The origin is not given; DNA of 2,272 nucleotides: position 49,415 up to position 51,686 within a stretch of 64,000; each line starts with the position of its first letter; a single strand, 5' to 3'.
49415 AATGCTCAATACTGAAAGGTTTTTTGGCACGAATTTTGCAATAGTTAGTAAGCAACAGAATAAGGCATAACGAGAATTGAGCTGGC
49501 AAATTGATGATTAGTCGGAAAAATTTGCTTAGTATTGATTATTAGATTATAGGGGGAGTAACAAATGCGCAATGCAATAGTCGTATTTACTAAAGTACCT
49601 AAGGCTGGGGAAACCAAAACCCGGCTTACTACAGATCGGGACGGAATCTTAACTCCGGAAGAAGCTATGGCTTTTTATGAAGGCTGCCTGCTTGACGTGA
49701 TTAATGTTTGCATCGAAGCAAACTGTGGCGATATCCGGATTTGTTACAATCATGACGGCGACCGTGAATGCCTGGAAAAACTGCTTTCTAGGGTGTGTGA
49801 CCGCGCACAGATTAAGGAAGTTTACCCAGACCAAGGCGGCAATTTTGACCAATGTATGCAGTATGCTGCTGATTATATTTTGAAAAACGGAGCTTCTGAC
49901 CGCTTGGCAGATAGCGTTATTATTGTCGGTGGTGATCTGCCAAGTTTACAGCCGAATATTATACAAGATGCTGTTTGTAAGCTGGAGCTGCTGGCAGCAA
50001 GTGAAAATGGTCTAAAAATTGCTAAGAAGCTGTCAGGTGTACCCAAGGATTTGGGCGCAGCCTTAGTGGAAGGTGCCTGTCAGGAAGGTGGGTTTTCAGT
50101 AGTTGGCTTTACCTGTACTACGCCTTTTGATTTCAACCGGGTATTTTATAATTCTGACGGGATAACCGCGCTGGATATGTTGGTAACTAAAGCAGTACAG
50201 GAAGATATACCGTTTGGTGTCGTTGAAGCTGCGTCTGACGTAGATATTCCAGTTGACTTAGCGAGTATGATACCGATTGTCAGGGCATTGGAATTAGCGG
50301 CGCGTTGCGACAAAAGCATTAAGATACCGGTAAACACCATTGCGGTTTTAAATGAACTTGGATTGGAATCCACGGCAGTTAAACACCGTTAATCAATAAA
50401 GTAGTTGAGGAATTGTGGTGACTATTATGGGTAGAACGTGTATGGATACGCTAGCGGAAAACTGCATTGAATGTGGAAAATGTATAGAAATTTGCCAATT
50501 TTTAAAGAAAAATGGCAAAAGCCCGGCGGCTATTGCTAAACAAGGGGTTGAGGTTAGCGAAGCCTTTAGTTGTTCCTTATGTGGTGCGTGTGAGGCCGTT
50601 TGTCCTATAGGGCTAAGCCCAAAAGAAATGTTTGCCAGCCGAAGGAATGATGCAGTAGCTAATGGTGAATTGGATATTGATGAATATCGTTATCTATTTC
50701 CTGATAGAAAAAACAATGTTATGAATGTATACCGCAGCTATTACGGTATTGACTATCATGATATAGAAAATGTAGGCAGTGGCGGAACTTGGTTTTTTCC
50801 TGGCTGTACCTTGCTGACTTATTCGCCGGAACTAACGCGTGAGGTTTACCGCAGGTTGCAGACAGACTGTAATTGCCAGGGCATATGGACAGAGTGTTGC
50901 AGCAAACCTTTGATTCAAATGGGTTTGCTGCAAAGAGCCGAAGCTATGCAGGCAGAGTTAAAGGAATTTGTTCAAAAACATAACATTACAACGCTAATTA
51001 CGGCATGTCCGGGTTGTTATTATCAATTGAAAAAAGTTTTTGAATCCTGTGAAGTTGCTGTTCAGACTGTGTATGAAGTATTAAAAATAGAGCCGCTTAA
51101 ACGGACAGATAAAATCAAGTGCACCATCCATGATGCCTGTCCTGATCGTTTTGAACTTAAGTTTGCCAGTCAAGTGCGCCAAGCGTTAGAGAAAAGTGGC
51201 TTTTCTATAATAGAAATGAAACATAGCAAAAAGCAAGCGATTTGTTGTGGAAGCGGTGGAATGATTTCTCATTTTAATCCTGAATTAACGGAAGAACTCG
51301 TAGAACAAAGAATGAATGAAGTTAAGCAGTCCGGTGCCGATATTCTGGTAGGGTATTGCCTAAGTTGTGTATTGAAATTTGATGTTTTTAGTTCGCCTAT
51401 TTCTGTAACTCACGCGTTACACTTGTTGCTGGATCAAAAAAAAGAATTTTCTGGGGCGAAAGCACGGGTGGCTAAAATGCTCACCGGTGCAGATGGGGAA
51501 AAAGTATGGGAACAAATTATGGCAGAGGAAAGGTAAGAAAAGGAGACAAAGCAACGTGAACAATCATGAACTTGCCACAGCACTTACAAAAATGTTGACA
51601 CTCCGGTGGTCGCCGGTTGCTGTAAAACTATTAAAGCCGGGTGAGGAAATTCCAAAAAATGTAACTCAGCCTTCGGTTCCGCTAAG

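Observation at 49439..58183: Nine-gene sigma-54 operon combining a cytoplasm-facing PsrABC-like Mo/W enzyme with HdrD-like and DUF169-ferredoxin partners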

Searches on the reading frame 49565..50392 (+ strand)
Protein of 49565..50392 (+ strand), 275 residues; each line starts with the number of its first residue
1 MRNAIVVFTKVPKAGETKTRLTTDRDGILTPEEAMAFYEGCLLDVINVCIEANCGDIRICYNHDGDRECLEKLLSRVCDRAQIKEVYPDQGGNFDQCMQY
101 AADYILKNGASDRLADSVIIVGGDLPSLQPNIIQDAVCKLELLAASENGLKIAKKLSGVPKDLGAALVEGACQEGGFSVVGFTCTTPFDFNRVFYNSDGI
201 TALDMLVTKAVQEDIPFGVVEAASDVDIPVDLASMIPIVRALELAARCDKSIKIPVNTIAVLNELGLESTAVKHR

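Call 4: search_protein_families(library=pfam, proteins=[window:49565-50392:+])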
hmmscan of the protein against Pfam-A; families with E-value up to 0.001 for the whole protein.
window:49565-50392:+ (275 aa): 1 family
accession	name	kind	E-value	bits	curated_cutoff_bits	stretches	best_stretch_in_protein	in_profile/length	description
PF09837.15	DUF2064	-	1.2e-17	64.3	25.8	1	47-196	3-119/120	Uncharacterized protein conserved in bacteria (DUF2064)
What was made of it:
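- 49565..50392 (+): DUF2064, a CofC/GT-A-like predicted nucleotidyl- or glycosyl-transferase (accessory module). Pfam PF09837, E = 1.2e-17 (call 4).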

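Call 5: search_protein_families(library=ncbifam, proteins=[window:49565-50392:+])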
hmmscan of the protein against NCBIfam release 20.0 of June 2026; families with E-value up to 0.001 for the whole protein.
window:49565-50392:+ (275 aa): 1 family
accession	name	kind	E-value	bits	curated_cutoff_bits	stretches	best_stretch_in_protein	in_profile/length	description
TIGR04282.1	glyco_like_cofC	hypoth_equivalog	5.8e-20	71.9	134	1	5-141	1-122/189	TIGR04282 family arsenosugar biosynthesis glycosyltransferase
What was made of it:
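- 49565..50392 (+): TIGR04282 scores 72 bits, below its cut-off of 134 (call 5).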

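Call 23: search_solved_structures(query=window:49565-50392:+, max_evalue=1)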
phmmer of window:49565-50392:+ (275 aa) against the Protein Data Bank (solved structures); distinct sequences matched with E-value up to 1: 1.
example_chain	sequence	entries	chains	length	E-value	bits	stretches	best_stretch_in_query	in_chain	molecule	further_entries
3cgx_A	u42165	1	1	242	0.013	18.2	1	3-141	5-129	Putative nucleotide-diphospho-sugar transferase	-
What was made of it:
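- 49565..50392 (+): Weak match to PDB 3cgx (call 23).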

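Call 96: find_homologous_proteins(query=window:49565-50392:+, max_evalue=0.001)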
Query window:49565-50392:+ (275 aa): 278 proteins with E <= 0.001 among 2479 candidates; the best 120 are listed.
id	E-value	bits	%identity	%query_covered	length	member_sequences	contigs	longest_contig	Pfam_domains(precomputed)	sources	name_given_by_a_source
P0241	1.3e-178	610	100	100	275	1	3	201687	PF09837.16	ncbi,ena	-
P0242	1.4e-159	548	88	100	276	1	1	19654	PF09837.16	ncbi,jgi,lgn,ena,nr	ncbi:MAG: transferase 1, rSAM/selenodomain-associated [Firmicutes bacterium]|nr:transferase 1, rSAM/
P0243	1.9e-157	541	87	100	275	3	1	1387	PF09837.16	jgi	-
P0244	1.0e-155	535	85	100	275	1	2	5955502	PF09837.16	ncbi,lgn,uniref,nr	ncbi:TIGR04282 family arsenosugar biosynthesis glycosyltransferase [Sporomusa acidovorans]|uniref:2-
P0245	8.7e-155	532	85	100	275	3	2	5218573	PF09837.16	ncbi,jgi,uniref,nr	ncbi:DUF2064 domain-containing protein [Sporomusa sp. KB1]|jgi:glycosyltransferase A (GT-A) superfam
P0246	2.1e-151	521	85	100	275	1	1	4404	PF09837.16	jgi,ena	-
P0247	4.0e-141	487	79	100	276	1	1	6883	PF09837.16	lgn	-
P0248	4.1e-141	487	79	99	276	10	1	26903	PF09837.16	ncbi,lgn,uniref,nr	ncbi:TIGR04282 family arsenosugar biosynthesis glycosyltransferase [Sporomusa sp.]|uniref:TIGR04282 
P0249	1.7e-137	475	78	99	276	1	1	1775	PF09837.16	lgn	-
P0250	9.7e-135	466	77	99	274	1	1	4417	PF09837.16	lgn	-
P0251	1.4e-134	466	75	99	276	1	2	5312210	PF09837.16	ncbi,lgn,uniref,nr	ncbi:TIGR04282 family arsenosugar biosynthesis glycosyltransferase [Sporomusa malonica]|uniref:Uncha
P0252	2.9e-133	461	75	99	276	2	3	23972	PF09837.16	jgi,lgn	jgi:glycosyltransferase A (GT-A) superfamily protein (DUF2064 family)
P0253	3.6e-130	451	73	99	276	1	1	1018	PF09837.16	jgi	jgi:glycosyltransferase A (GT-A) superfamily protein (DUF2064 family)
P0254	6.7e-129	447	74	99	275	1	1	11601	PF09837.16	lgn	-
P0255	5.4e-128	444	74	99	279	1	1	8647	PF09837.16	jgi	jgi:glycosyltransferase A (GT-A) superfamily protein (DUF2064 family)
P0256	6.1e-128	444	73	99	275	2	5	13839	PF09837.16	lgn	-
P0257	8.1e-128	443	73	99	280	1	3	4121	PF09837.16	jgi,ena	-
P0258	4.0e-125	435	71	99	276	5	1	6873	PF09837.16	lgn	-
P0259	5.5e-124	431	70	99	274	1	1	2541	PF09837.16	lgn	-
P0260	7.7e-124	430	70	99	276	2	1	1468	PF09837.16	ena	-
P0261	2.6e-123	429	71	99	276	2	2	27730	PF09837.16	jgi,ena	-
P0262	6.3e-123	427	71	99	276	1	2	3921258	PF09837.16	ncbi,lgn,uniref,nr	ncbi:DUF2064 domain-containing protein [Geobacter sp. AOG2]|uniref:TIGR04282 family arsenosugar bios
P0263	7.5e-122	424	71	99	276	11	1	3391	PF09837.16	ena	-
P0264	7.0e-121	421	70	99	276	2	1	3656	PF09837.16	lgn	-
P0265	9.5e-121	420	68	99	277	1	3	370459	PF09837.16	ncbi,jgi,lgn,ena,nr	ncbi:MAG: transferase 1, rSAM/selenodomain-associated [Firmicutes bacterium]|nr:transferase 1, rSAM/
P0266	1.7e-120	419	70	99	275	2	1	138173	PF09837.16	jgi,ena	-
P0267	1.9e-120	419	70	99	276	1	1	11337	PF09837.16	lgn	-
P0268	2.0e-120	419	69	99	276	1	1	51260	PF09837.16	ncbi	ncbi:MAG: TIGR04282 family arsenosugar biosynthesis glycosyltransferase [Desulfuromonadaceae bacteri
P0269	6.0e-120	418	70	99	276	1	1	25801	PF09837.16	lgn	-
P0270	1.2e-119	417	70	99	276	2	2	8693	PF09837.16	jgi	-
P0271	1.4e-119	416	71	99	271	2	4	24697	PF09837.16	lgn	-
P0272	1.5e-119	416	68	99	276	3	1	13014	PF09837.16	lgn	-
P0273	1.5e-119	416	69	99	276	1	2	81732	PF09837.16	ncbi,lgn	-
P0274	1.1e-118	414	71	99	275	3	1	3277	PF09837.16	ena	-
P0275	1.5e-118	413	68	99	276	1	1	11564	PF09837.16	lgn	-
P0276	2.9e-118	412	69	99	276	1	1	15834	PF09837.16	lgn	-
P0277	1.1e-117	410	67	98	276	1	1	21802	PF09837.16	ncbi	-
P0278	1.1e-117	410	68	99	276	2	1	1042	PF09837.16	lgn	-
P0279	1.4e-117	410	68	99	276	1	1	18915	PF09837.16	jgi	jgi:glycosyltransferase A (GT-A) superfamily protein (DUF2064 family)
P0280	1.8e-117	410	68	99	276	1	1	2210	PF09837.16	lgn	-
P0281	1.8e-117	410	69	99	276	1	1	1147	PF09837.16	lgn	-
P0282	3.8e-117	408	66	99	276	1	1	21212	PF09837.16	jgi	jgi:uncharacterized protein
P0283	4.5e-117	408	66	99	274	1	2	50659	PF09837.16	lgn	-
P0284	5.9e-117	408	67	98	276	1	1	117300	PF09837.16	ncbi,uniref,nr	ncbi:glycosyltransferase A (GT-A) superfamily protein (DUF2064 family) [Sporomusaceae bacterium BoRh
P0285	5.6e-116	405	64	99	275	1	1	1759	PF09837.16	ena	-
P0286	6.3e-116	405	67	99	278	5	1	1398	PF09837.16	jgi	-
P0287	2.0e-115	403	66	98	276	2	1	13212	PF09837.16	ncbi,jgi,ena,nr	ncbi:MAG: transferase 1, rSAM/selenodomain-associated [Firmicutes bacterium]|nr:transferase 1, rSAM/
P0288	4.5e-115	402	68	99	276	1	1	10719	PF09837.16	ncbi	-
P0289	9.9e-115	401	68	99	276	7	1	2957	PF09837.16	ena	-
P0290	1.4e-114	400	65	99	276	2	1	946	PF09837.16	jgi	-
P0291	2.2e-114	399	65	99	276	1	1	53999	PF09837.16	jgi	-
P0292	9.6e-114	397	65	98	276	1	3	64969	PF09837.16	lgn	-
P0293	1.1e-113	397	65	99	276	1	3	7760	PF09837.16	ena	-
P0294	1.4e-113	397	65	99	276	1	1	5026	PF09837.16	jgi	-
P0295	1.4e-113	397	66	98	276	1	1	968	PF09837.16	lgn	-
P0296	1.5e-113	397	66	99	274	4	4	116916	PF09837.16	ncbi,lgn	-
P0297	2.3e-113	396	66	99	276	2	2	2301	PF09837.16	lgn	-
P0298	2.3e-113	396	66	99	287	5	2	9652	PF09837.16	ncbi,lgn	-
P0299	2.6e-113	396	64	98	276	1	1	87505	PF09837.16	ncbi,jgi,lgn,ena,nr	ncbi:MAG: transferase 1, rSAM/selenodomain-associated [Firmicutes bacterium]|nr:transferase 1, rSAM/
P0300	2.8e-113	396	65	98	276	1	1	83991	PF09837.16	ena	-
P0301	3.6e-113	395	68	99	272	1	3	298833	PF09837.16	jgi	jgi:uncharacterized protein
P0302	5.9e-113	395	67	99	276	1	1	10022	PF09837.16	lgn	-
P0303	7.1e-113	395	64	98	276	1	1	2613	PF09837.16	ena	-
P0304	1.1e-112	394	64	98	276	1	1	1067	PF09837.16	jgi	-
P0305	1.5e-112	393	64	98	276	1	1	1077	PF09837.16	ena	-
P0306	1.5e-112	393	64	98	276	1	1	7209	PF09837.16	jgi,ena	-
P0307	1.6e-112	393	64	99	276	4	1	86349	PF09837.16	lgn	-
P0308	4.6e-112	392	66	99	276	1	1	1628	PF09837.16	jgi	jgi:glycosyltransferase A (GT-A) superfamily protein (DUF2064 family)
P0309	4.7e-112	392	66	99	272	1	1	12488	PF09837.16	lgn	-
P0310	1.1e-111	391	65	99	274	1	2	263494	PF09837.16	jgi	jgi:glycosyltransferase A (GT-A) superfamily protein (DUF2064 family)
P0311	1.5e-111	390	64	99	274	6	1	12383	PF09837.16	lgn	-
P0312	3.9e-111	389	63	99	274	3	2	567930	PF09837.16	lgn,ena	-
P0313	5.7e-111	388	64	99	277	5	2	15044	PF09837.16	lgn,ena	-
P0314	2.2e-110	386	67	99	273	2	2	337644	PF09837.16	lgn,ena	-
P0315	5.2e-110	385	65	99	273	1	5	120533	PF09837.16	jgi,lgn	jgi:glycosyltransferase A (GT-A) superfamily protein (DUF2064 family)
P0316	5.0e-109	382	66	99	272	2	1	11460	PF09837.16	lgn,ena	-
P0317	2.1e-108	380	64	100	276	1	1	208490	PF09837.16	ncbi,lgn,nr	ncbi:MAG: DUF2064 domain-containing protein [Firmicutes bacterium]|nr:DUF2064 domain-containing prot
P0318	3.2e-108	379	65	99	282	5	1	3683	PF09837.16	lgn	-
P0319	4.7e-108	379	65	99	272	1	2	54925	PF09837.16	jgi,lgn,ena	-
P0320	1.1e-107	377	65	99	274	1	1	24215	PF09837.16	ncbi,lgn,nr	ncbi:MAG TPA: DUF2064 domain-containing protein [Syntrophomonadaceae bacterium]|nr:DUF2064 domain-co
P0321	1.6e-106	374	63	99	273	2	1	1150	PF09837.16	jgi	-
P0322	3.2e-106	373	60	100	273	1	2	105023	PF09837.16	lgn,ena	-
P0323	6.0e-106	372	64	99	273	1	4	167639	PF09837.16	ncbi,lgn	-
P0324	8.5e-106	371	64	100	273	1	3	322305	PF09837.16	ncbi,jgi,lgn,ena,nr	ncbi:MAG: hypothetical protein H6Q73_329 [Firmicutes bacterium]|nr:hypothetical protein [Bacillota b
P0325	8.6e-106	371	64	100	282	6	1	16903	PF09837.16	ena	-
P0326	1.4e-105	371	61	100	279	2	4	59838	PF09837.16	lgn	-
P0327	1.9e-105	370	63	99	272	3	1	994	PF09837.16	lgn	-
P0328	5.2e-105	369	60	100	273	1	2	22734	PF09837.16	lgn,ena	-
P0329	1.1e-104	368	58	100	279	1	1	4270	PF09837.16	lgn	-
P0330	2.9e-104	366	62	100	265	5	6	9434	PF09837.16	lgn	-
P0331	3.9e-104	366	60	99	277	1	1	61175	PF09837.16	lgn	-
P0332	6.7e-104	365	61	98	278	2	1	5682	PF09837.16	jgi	jgi:glycosyltransferase A (GT-A) superfamily protein (DUF2064 family)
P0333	8.7e-104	365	65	99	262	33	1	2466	PF09837.16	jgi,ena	-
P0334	1.2e-103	364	62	99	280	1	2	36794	PF09837.16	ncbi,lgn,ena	-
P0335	1.5e-103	364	61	99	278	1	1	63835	PF09837.16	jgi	jgi:uncharacterized protein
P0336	1.7e-103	364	63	97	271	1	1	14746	PF09837.16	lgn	-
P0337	2.0e-103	364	61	100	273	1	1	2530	PF09837.16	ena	-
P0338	2.0e-103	364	58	100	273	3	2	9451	PF09837.16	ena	-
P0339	4.9e-103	362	61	99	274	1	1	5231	PF09837.16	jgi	-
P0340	6.2e-103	362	61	100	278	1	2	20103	PF09837.16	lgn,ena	-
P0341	1.3e-102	361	59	100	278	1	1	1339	PF09837.16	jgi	-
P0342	3.6e-102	359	60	100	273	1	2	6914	PF09837.16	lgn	-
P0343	4.8e-102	359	62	99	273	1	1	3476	PF09837.16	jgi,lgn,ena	-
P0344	1.8e-101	357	61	99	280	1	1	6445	PF09837.16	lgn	-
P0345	3.4e-101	356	60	99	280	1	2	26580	PF09837.16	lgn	-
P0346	4.4e-101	356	61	100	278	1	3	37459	PF09837.16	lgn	-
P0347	6.6e-101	355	61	100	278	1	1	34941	PF09837.16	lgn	-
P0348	7.4e-101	355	59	99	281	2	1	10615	PF09837.16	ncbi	-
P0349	7.9e-101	355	62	99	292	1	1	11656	PF09837.16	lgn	-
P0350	1.3e-100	354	61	99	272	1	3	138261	PF09837.16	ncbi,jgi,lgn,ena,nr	ncbi:MAG: hypothetical protein H6Q74_68 [Firmicutes bacterium]|nr:hypothetical protein [Bacillota ba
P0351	1.5e-100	354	59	100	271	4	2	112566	PF09837.16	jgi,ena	-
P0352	1.7e-100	354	59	99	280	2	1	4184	PF09837.16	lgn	-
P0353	2.0e-100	354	58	100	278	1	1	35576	PF09837.16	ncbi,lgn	-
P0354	2.0e-100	354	60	99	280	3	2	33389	PF09837.16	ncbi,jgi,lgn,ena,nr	ncbi:MAG TPA: DUF2064 domain-containing protein [Peptococcaceae bacterium]|nr:DUF2064 domain-contain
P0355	2.1e-100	354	60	98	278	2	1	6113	PF09837.16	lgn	-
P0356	2.6e-100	353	61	98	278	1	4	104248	PF09837.16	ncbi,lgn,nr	ncbi:MAG TPA: DUF2064 domain-containing protein [Syntrophomonadaceae bacterium]|nr:DUF2064 domain-co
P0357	2.8e-100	353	61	99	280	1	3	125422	PF09837.16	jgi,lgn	jgi:glycosyltransferase A (GT-A) superfamily protein (DUF2064 family)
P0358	3.6e-100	353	58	100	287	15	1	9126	PF09837.16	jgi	jgi:glycosyltransferase A (GT-A) superfamily protein (DUF2064 family)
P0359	4.4e-100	353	58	99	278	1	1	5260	PF09837.16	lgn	-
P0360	1.2e-99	351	60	99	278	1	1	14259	PF09837.16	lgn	-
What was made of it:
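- NCBI files DUF2064 relatives under arsenosugar biosynthesis (calls 5, 96).
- Tried and rejected: All 120 best homologues are single-domain proteins of about 275 aa (call 96).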

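Call 97: find_encoding_contigs(protein=P0241, flank=1000, max_places=3)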
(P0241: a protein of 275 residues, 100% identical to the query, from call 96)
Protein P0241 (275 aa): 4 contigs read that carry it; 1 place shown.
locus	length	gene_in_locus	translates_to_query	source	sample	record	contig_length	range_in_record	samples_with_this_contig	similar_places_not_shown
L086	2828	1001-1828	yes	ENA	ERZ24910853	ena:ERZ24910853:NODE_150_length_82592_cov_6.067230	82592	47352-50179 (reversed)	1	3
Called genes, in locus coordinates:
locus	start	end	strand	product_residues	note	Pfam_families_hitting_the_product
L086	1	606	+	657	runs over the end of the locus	PF02743:dCache_1, PF22673:MCP-like_PDC_1 (weak), PF17201:Cache_3-Cache_2, PF08269:dCache_2, PF17200:sCache_2 (weak), PF00672:HAMP, PF00015:MCPsignal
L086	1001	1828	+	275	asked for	PF09837:DUF2064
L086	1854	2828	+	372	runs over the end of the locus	PF13183:Fer4_8, PF13187:Fer4_9 (weak), PF13534:Fer4_17, PF02754:CCG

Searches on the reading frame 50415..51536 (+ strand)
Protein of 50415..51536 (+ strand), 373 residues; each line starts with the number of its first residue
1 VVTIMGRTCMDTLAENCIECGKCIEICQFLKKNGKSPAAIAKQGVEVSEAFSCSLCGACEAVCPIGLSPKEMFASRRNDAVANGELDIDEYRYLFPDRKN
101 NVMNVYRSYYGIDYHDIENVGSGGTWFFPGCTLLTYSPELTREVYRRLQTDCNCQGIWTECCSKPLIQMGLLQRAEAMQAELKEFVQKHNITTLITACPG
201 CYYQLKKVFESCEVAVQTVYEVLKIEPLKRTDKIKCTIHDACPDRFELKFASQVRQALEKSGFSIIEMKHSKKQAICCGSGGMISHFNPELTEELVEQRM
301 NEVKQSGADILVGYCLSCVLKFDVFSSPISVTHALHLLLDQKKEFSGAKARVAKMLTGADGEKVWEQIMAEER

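Call 4: search_protein_families(library=pfam, proteins=[window:50415-51536:+])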
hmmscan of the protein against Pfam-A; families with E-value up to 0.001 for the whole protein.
window:50415-51536:+ (373 aa): 7 families
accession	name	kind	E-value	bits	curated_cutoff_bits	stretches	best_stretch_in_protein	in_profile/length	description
PF02754.22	CCG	-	1.5e-19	70.3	20.6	2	237-322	2-84/85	Cysteine-rich domain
PF13183.11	Fer4_8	-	4.3e-08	34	27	1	14-66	2-67/68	4Fe-4S dicluster domain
PF13534.11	Fer4_17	-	1.3e-07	32.4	22.2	1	16-67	1-60/61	4Fe-4S dicluster domain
PF13187.11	Fer4_9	-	2.3e-05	24.7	27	1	16-65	1-49/52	4Fe-4S dicluster domain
PF12838.12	Fer4_7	-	6.1e-05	23.8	27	1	16-66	1-51/52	4Fe-4S dicluster domain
PF14697.11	Fer4_21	-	0.0002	21.9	35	1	15-65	6-53/59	4Fe-4S dicluster domain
PF25160.1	LdpA_Fe-S-bd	-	0.00054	20.1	27.6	0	38-67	16-42/49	LdpA Fe-S cluster-binding domain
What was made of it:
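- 50415..51536 (+): HdrD-like Fe-S protein: 2x[4Fe-4S] plus two CCG domains (accessory module). PF02754 matches in two stretches, plus Fer4_8 (call 4).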

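Call 5: search_protein_families(library=ncbifam, proteins=[window:50415-51536:+])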
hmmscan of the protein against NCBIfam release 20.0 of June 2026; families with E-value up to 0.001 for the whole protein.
window:50415-51536:+ (373 aa): 14 families
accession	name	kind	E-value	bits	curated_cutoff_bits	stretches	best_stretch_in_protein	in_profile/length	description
NF045663.1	diclust_near_Sec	equivalog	5.3e-45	153.8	530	1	15-345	304-639/759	pyridine nucleotide-disulfide oxidoreductase/dicluster-binding protein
NF004898.0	PRK06259.1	equivalog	7.9e-23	80.8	385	1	48-320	183-461/488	fumarate reductase (CoM/CoB) subunit TfrB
NF045670.1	quin_L_LdhH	equivalog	4.8e-20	71.4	800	2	224-322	590-685/706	L-lactate dehydrogenase (quinone) large subunit LdhH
NF008434.0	PRK11274.1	equivalog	3.1e-11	42.8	333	1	225-338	294-403/409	glycolate oxidase subunit GlcF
NF045711.1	sulf_resp_HmcF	equivalog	2.9e-08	33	750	1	222-318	324-421/457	sulfate respiration complex iron-sulfur protein HmcF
NF041780.1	hetero_SS_HdrB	equivalog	4.4e-07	29.5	450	1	258-330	189-259/304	ferredoxin:CoB-CoM heterodisulfide reductase subunit HdrB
TIGR03288.1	CoB_CoM_SS_B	equivalog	6.4e-07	28.9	345.15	1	272-324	187-239/290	CoB--CoM heterodisulfide reductase subunit B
NF045724.1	ferredox_TmcB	equivalog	7.5e-07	28.1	735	1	215-319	292-401/430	electron transfer complex ferredoxin TmcB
NF008369.0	PRK11168.1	equivalog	1.4e-06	27.4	278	1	125-340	169-397/401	anaerobic glycerol-3-phosphate dehydrogenase subunit C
TIGR00273.1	TIGR00273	equivalog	2e-05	23.7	444.8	1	16-90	294-382/432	LutB/LldF family L-lactate oxidation iron-sulfur protein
NF041779.1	hetero_SS_HdrC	equivalog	0.00015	21.3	350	0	11-95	27-117/198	ferredoxin:CoB-CoM heterodisulfide reductase subunit HdrC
NF041890.1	hdrC_Methbact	equivalog_domain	0.00021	20.9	270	1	16-87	30-108/192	ferredoxin:CoB-CoM heterodisulfide reductase subunit HdrC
NF058577.1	FdxA_fam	equivalog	0.00027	21.1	65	0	49-66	34-51/52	4Fe-4S ferredoxin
NF040864.1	HgcB_ferredoxin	equivalog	0.00049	19.9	99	0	11-66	10-59/93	mercury methylation ferredoxin HgcB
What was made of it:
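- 50415..51536 (+): All NCBIfam hits (diclust_near_Sec, TfrB, LdhH, GlcF, HmcF, HdrB) fall far below their cut-offs (call 5).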

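Call 77: search_solved_structures(query=window:50415-51536:+, max_evalue=0.001)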
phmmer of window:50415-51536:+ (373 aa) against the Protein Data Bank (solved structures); distinct sequences matched with E-value up to 0.001: 5.
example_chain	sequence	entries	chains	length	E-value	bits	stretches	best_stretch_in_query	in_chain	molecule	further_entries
8rvv_B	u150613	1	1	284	1.8e-06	30.7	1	259-327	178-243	H(2):CoB-CoM heterodisulfide,ferredoxin reductase subunit B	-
8rvu_b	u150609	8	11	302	2.2e-06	30.4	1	259-327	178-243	H(2):CoB-CoM heterodisulfide,ferredoxin reductase subunit B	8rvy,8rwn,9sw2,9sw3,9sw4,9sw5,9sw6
5odc_B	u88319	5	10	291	9.8e-06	28.3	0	274-324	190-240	Heterodisulfide reductase, subunit B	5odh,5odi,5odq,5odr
9sfi_C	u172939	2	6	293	1.2e-05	28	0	259-324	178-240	H(2)/formate:CoB-CoM heterodisulfide,ferredoxin reductase subunit B2 | Heterodisulfide reductase subunit B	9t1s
9ojn_A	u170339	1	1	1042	2.1e-05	27.1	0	224-318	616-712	Iron-sulfur-binding reductase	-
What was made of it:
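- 50415..51536 (+): HdrB is the nearest solved relative (call 77).
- CCG domains are typical of disulfide reductases (calls 4, 77).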
